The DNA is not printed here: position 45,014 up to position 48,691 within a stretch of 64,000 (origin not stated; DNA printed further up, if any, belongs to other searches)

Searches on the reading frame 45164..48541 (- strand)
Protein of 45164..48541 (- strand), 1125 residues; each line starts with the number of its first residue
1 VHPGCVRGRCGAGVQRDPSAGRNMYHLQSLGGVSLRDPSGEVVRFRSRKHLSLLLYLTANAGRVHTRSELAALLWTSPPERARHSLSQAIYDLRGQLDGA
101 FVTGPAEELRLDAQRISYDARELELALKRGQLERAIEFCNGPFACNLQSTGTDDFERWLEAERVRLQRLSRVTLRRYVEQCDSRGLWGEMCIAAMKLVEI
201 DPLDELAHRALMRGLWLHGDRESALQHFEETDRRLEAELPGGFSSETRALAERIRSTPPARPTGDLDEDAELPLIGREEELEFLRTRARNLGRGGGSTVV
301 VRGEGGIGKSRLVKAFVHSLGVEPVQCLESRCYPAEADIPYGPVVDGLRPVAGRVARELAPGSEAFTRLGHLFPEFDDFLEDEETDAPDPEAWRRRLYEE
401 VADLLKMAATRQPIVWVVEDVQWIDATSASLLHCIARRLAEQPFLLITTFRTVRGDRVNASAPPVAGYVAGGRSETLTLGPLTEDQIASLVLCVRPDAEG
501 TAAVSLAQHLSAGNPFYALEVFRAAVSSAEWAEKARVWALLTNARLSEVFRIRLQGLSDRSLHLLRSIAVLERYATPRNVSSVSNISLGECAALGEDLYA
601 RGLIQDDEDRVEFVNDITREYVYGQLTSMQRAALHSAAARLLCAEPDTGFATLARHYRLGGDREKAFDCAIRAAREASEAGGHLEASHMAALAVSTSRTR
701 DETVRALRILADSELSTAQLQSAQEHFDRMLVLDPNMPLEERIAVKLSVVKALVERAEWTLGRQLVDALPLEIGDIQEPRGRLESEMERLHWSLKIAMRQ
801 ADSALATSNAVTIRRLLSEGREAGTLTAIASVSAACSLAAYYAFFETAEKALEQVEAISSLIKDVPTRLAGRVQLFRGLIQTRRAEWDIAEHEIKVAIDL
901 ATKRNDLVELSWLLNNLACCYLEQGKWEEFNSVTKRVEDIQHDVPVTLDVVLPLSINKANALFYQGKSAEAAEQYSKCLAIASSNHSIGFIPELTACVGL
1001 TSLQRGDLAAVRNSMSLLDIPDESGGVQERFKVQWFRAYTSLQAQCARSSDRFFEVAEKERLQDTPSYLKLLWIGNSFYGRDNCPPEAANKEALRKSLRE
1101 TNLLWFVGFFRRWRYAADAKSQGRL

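Call 3: search_protein_families(library=pfam, proteins=[window:45164-48541:-], max_evalue=0.01)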
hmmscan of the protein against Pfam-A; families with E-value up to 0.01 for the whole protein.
window:45164-48541:- (1125 aa): 8 families
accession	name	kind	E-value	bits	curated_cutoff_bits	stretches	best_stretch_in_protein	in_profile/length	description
PF13191.12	AAA_16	-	3.8e-23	83.2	32.6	1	273-447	1-167/167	AAA ATPase domain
PF03704.23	BTAD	-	6.5e-13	49.7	22.1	1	126-255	23-146/146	Bacterial transcriptional activator domain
PF07719.23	TPR_2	-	8e-09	35.4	27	0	957-984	6-33/34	Tetratricopeptide repeat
PF00515.34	TPR_1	-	3e-08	33.6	27.8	1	957-985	6-34/34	Tetratricopeptide repeat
PF00486.34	Trans_reg_C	-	1.5e-06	28.6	26.2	1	47-98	7-58/77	Transcriptional regulatory protein, C terminal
PF13424.12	TPR_12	-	4e-05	24.2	30.1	0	876-929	8-63/77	Tetratricopeptide repeat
PF13401.12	AAA_22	-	0.0017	19.1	27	1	297-433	6-105/130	AAA domain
PF13374.12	TPR_10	-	0.0022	18.4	27.5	0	957-981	7-31/42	Tetratricopeptide repeat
